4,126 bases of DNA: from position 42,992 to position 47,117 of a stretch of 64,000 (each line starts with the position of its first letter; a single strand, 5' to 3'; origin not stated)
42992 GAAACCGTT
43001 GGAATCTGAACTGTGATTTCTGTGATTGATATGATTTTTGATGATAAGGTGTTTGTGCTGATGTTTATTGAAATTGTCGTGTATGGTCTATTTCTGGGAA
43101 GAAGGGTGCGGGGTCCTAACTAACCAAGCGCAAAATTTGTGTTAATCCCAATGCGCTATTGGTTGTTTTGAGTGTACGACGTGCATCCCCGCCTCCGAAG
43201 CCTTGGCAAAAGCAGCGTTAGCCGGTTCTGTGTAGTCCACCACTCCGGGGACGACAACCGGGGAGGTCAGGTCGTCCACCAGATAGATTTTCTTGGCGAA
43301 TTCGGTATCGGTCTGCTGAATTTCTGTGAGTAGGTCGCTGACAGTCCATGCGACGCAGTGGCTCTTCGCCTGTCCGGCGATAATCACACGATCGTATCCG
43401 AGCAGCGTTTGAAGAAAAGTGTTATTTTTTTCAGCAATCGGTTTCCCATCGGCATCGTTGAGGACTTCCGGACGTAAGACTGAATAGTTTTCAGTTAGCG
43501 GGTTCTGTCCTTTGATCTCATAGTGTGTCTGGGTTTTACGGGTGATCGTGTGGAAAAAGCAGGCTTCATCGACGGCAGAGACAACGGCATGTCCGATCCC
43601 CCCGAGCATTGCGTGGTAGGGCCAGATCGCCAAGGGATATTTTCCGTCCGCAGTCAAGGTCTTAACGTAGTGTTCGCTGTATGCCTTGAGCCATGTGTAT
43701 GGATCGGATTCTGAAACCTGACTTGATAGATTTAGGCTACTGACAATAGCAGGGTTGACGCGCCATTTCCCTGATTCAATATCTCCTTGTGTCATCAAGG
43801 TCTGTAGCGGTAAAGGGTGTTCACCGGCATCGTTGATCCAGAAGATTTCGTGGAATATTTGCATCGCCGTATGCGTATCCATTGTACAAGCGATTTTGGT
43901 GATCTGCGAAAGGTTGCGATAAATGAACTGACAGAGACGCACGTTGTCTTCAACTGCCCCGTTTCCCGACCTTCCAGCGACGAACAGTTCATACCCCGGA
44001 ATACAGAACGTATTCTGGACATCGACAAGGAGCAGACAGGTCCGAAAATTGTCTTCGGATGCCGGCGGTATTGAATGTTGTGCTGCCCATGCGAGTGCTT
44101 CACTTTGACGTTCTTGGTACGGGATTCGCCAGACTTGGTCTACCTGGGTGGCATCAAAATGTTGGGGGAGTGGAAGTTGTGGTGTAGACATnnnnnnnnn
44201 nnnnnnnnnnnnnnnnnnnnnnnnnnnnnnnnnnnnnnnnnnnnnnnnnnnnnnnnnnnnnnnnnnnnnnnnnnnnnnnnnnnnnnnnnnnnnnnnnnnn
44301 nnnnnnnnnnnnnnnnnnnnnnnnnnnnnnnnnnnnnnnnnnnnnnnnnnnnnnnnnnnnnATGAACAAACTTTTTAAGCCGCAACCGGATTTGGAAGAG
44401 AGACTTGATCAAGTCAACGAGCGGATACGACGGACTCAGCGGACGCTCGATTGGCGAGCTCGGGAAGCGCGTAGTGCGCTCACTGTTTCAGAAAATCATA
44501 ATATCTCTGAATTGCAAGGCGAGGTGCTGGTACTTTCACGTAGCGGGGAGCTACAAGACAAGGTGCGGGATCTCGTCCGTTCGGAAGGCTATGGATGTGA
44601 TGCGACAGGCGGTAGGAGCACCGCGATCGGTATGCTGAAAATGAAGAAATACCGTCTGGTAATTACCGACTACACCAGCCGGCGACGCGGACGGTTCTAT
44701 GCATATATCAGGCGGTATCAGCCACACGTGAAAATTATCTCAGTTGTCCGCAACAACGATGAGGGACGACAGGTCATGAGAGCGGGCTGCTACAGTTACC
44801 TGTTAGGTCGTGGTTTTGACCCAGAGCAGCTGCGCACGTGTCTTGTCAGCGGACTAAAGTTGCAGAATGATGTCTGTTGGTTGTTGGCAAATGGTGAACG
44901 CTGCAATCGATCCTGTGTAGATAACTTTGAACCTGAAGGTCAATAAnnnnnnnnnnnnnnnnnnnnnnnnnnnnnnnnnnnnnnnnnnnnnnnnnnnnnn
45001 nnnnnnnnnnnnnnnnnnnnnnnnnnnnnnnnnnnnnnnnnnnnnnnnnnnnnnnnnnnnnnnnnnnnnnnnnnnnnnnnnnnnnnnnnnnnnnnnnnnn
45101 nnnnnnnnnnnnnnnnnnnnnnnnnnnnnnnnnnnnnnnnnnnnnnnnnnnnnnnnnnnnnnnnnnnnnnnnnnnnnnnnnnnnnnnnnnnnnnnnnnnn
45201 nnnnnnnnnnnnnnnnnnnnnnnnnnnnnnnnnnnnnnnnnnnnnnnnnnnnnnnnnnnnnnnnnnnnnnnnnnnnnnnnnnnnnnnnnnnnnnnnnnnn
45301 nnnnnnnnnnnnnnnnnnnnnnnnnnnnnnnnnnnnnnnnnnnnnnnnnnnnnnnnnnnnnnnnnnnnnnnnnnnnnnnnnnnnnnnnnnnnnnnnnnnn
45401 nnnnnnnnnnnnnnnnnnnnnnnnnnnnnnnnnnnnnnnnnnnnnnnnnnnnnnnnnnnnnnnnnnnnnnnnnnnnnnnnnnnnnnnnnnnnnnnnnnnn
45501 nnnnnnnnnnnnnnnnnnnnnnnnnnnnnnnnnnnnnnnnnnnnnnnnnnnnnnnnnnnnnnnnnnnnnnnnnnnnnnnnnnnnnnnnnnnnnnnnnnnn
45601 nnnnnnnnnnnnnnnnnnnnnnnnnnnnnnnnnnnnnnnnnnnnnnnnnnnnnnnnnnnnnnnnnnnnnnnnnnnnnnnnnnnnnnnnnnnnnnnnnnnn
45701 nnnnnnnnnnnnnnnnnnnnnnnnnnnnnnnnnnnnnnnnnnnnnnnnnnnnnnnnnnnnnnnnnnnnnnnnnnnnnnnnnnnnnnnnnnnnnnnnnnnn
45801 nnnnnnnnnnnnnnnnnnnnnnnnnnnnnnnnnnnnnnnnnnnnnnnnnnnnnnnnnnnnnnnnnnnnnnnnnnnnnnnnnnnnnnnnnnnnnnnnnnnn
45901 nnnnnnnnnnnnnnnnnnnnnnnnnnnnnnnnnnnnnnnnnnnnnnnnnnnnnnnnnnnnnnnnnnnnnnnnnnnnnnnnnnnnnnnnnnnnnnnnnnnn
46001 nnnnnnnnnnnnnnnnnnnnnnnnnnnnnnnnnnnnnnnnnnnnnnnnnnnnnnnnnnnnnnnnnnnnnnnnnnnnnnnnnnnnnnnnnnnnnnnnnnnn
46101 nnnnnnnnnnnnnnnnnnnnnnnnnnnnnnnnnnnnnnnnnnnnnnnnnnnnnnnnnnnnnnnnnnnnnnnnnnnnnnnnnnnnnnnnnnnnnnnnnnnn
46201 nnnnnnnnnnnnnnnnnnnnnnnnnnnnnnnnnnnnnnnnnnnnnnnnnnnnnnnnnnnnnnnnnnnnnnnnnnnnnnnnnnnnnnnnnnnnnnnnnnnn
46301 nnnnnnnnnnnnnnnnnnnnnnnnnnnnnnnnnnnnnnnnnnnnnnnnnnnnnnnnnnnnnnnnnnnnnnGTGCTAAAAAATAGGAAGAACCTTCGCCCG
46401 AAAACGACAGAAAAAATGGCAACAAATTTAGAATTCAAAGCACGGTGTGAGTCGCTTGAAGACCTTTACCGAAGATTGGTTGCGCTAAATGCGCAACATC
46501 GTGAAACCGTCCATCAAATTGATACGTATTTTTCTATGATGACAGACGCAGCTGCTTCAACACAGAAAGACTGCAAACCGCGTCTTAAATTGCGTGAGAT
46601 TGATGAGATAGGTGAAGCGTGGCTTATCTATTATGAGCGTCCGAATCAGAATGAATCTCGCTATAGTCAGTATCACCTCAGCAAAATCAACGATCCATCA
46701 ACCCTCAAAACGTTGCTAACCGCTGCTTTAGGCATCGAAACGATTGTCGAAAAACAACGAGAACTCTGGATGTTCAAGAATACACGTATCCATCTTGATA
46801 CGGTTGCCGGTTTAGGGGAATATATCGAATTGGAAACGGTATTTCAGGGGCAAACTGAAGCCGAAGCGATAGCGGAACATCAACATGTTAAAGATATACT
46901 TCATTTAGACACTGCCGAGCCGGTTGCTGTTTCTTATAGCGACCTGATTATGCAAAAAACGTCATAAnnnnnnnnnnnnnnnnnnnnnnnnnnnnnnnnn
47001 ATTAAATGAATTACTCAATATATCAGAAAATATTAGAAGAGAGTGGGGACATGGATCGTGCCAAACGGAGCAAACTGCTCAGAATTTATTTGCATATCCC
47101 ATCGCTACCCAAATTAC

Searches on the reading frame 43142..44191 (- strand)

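Call 14: search_protein_families(library=pfam, proteins=[window:43142-44191:-])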
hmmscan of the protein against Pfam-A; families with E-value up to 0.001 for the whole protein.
window:43142-44191:- (349 aa): 1 family
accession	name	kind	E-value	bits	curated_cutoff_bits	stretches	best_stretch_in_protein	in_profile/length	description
PF00857.26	Isochorismatase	-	0.00095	19.7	27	0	51-73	1-14/175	Isochorismatase domain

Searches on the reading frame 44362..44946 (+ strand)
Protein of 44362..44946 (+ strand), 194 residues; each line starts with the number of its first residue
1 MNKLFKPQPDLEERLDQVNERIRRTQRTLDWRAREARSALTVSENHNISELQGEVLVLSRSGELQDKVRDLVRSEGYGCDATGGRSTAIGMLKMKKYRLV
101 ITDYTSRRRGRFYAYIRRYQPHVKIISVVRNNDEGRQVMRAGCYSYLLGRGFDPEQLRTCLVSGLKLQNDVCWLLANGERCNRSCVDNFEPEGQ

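Call 14: search_protein_families(library=pfam, proteins=[window:44362-44946:+])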
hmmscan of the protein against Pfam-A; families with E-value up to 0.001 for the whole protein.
window:44362-44946:+ (194 aa): 1 family
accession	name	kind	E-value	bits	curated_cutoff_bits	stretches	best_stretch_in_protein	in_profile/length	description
PF00072.30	Response_reg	-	0.00059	20.4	30.2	1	64-158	10-107/111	Response regulator receiver domain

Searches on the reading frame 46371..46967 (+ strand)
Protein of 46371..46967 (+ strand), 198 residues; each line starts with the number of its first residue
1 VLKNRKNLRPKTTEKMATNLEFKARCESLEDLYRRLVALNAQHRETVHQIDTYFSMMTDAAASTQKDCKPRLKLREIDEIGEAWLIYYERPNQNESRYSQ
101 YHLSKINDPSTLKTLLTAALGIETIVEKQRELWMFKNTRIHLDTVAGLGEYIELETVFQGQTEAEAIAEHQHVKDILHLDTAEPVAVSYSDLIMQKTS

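Call 14: search_protein_families(library=pfam, proteins=[window:46371-46967:+])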
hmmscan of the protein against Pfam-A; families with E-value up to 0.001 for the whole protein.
window:46371-46967:+ (198 aa): 1 family
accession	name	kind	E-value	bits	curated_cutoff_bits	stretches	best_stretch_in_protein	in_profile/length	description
PF01928.26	CYTH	-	4.3e-12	46.7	23.2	1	19-189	3-179/179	CYTH domain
